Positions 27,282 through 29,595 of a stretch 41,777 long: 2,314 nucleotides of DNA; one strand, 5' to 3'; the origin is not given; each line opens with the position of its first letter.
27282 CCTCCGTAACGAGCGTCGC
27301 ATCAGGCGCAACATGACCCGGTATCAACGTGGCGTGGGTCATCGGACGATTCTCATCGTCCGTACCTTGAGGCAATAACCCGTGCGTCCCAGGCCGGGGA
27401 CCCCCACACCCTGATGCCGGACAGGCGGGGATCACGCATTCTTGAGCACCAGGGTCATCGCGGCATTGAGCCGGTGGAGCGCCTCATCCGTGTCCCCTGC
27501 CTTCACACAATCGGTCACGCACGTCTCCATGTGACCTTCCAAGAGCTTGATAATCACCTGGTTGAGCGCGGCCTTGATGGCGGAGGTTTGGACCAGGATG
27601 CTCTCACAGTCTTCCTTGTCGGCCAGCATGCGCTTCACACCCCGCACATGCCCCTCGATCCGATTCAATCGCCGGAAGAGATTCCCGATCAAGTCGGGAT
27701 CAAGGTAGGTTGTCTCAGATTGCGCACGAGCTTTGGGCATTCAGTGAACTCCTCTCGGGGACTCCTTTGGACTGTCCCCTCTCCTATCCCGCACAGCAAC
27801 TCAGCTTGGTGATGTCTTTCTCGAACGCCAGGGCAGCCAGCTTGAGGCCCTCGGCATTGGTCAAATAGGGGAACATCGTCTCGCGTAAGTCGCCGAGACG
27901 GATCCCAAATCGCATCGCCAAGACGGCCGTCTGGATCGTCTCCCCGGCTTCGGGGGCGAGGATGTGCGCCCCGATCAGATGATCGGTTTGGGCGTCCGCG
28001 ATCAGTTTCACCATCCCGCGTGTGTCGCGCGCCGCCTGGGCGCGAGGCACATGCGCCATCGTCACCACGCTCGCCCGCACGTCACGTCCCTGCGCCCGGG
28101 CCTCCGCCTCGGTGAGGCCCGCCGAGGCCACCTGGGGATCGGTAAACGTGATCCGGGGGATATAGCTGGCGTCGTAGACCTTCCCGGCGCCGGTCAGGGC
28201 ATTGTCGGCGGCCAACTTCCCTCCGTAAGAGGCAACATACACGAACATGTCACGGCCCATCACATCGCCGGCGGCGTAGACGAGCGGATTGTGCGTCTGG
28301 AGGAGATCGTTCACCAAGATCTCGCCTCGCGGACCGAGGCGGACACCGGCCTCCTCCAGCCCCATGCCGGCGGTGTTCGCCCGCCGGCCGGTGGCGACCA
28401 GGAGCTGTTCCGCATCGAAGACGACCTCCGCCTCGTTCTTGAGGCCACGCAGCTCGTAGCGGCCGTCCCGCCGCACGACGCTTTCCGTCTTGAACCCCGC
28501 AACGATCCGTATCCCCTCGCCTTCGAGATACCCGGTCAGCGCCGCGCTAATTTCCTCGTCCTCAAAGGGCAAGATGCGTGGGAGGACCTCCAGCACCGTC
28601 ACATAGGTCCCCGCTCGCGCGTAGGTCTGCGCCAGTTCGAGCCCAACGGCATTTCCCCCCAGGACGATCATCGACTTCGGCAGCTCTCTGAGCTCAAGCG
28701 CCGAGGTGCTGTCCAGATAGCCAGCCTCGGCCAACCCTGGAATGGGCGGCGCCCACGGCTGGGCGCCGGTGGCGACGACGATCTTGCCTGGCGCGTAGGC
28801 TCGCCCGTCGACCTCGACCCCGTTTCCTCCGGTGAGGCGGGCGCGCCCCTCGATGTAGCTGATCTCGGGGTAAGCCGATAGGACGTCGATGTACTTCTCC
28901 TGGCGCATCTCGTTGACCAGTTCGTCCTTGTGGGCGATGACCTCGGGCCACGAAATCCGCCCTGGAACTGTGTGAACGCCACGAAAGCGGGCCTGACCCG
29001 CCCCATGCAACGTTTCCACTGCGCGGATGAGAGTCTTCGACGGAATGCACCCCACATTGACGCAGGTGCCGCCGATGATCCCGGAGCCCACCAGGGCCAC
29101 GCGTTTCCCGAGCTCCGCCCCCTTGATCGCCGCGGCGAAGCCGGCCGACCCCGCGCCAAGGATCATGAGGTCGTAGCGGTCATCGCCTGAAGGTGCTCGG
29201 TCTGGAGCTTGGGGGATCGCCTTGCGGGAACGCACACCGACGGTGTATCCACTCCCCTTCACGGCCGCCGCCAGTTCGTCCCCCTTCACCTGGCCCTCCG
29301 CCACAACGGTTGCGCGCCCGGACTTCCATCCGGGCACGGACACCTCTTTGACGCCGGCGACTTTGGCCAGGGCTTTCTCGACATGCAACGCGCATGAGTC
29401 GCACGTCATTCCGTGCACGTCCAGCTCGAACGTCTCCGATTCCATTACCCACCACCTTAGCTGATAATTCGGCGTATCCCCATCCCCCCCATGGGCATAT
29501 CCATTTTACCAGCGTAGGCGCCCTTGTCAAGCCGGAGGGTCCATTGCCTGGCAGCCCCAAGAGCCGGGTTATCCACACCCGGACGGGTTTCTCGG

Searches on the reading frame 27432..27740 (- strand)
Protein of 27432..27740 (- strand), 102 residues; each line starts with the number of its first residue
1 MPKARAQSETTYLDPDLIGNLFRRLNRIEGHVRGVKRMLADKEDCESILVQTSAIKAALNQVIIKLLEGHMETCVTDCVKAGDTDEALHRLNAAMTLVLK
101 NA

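Call 7: search_protein_families(library=pfam, proteins=[window:27432-27740:-], max_evalue=0.01)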
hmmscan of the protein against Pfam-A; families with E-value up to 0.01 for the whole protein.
window:27432-27740:- (102 aa): 1 family
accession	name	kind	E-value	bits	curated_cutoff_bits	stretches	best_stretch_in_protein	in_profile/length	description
PF02583.22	Trns_repr_metal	-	1.4e-23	83.5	22.8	1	20-94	4-75/78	Metal-sensitive transcriptional repressor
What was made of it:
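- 27432..27740 (-): Upstream neighbour: CsoR/RcnR-type metal-sensing repressor (same strand, 89 nt upstream). PF02583 83.5 bits (call 7).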

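Call 38: search_protein_families(library=ncbifam, proteins=[window:27432-27740:-], max_evalue=0.00001)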
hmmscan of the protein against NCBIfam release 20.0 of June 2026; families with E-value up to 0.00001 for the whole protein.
window:27432-27740:- (102 aa): 3 families
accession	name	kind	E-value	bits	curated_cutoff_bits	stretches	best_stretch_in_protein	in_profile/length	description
NF052430.1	repress_RicR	exception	3.4e-17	62.8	175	1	20-94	10-83/93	copper-sensing transcriptional repressor RicR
NF011613.0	PRK15039.1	equivalog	1.2e-08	35.5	138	1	23-84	13-71/90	Ni(II)/Co(II)-binding transcriptional repressor RcnR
NF008464.0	PRK11352.1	equivalog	1.6e-08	34.8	133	1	22-76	12-66/91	formaldehyde-responsive transcriptional repressor FrmR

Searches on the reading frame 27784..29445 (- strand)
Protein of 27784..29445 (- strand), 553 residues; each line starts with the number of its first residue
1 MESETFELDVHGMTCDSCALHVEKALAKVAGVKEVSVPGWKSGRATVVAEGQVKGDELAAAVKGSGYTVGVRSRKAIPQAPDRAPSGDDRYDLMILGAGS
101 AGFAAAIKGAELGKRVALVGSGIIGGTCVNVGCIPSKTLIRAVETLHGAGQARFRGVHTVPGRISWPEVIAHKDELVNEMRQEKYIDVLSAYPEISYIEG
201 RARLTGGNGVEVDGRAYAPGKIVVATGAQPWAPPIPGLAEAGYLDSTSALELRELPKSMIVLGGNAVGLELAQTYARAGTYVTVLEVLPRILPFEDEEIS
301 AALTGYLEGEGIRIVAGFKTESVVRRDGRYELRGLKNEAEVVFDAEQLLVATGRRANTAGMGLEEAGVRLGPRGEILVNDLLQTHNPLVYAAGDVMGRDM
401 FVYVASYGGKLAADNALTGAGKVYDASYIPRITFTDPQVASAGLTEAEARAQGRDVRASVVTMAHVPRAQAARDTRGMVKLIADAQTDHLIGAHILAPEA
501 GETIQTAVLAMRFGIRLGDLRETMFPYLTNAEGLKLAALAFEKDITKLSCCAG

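Call 7: search_protein_families(library=pfam, proteins=[window:27784-29445:-], max_evalue=0.01)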
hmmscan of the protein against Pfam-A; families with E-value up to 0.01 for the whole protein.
window:27784-29445:- (553 aa): 9 families
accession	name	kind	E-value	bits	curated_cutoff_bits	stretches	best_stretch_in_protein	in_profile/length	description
PF07992.20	Pyr_redox_2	-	4.2e-63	213.9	26.1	1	91-407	1-289/291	Pyridine nucleotide-disulphide oxidoreductase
PF02852.28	Pyr_redox_dim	-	5.3e-30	104.3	25.3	1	429-537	1-109/110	Pyridine nucleotide-disulphide oxidoreductase, dimerisation domain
PF00070.33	Pyr_redox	-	1.1e-13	52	22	1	259-327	2-70/82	Pyridine nucleotide-disulphide oxidoreductase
PF00403.32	HMA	-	2.9e-10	40.8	24.8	1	8-68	2-62/62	Heavy-metal-associated domain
PF12831.13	FAD_oxidored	-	6.9e-06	26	27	1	92-138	1-48/416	FAD dependent oxidoreductase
PF13738.12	Pyr_redox_3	-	3.9e-05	23.5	30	1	95-359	2-272/305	Pyridine nucleotide-disulphide oxidoreductase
PF01134.28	GIDA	-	0.00012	21.7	22.1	1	92-147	1-53/391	Glucose inhibited division protein A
PF03486.20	HI0933_like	-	0.00014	21.8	50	0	92-120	2-30/244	HI0933-like protein Rossmann domain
PF01262.27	AlaDh_PNT_C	-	0.0067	16.3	23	0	92-118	30-56/214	Alanine dehydrogenase/PNT, C-terminal domain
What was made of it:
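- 27784..29445 (-): Mercury(II) reductase MerA with an N-terminal HMA domain and a C-terminal CCAG; first gene of the probable transcription unit. HMA plus Pyr_redox_2 (call 7).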

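Call 14: find_encoding_contigs(protein=window:27784-29445:-, flank=10000, max_places=4)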
Protein window:27784-29445:- (553 aa): no gene with exactly this product is on record in the collection.
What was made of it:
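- Tried and rejected: Exact look-up of MerA: not on record (call 14).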

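Call 38: search_protein_families(library=ncbifam, proteins=[window:27784-29445:-], max_evalue=0.00001)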
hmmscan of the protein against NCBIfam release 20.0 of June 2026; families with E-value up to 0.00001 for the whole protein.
window:27784-29445:- (553 aa): 51 families (the best 25 are shown)
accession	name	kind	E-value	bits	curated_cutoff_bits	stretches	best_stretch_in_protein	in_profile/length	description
TIGR02053.1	MerA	equivalog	2.3e-163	544.5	454.45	1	91-553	1-465/465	mercury(II) reductase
NF010311.1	PRK13748.1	subfamily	2e-142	475.9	600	1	7-553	2-560/560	mercury(II) reductase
TIGR01350.1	lipoamide_DH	equivalog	1e-112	377.2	408.8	1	91-543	2-456/461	dihydrolipoyl dehydrogenase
NF004991.0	PRK06370.1-3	subfamily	4.7e-104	348.7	620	1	84-544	29-490/509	FAD-containing oxidoreductase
NF004992.0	PRK06370.1-4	equivalog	1.8e-89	300.3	629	1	90-524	4-438/459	FAD-containing oxidoreductase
NF004947.0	PRK06292.2-5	equivalog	2.3e-80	270.8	592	1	89-511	2-427/474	dihydrolipoyl dehydrogenase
NF004943.0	PRK06292.2-1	equivalog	6e-79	265.9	432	1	90-540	3-454/456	dihydrolipoyl dehydrogenase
NF003585.0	PRK05249.1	equivalog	7.7e-79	265.4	465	1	90-540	6-456/464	Si-specific NAD(P)(+) transhydrogenase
NF005572.0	PRK07251.1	equivalog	9.1e-77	258.6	537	1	90-534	3-432/438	FAD-containing oxidoreductase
NF040477.1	chlor_oxi_RclA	equivalog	1.6e-76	257.7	740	1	90-534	3-433/441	reactive chlorine resistance oxidoreductase RclA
NF004776.0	PRK06116.1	equivalog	2.3e-76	257.6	480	1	90-532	4-444/450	glutathione-disulfide reductase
NF041853.1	hythiocyan_redase_MerA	equivalog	5.3e-75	252.9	650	1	90-533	3-433/440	hypothiocyanous acid reductase MerA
TIGR01424.1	gluta_reduc_2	equivalog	1.4e-74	251.3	606.05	1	91-532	3-440/446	glutathione-disulfide reductase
NF005884.0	PRK07846.1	equivalog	1.9e-73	247.7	501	1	90-520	3-429/454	mycothione reductase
NF004946.0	PRK06292.2-4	subfamily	4.9e-73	246.5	634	1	89-525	2-454/487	dihydrolipoyl dehydrogenase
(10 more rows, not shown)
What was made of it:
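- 27784..29445 (-): TIGR02053 544.5 bits against a cut-off of 454.45 (call 38).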
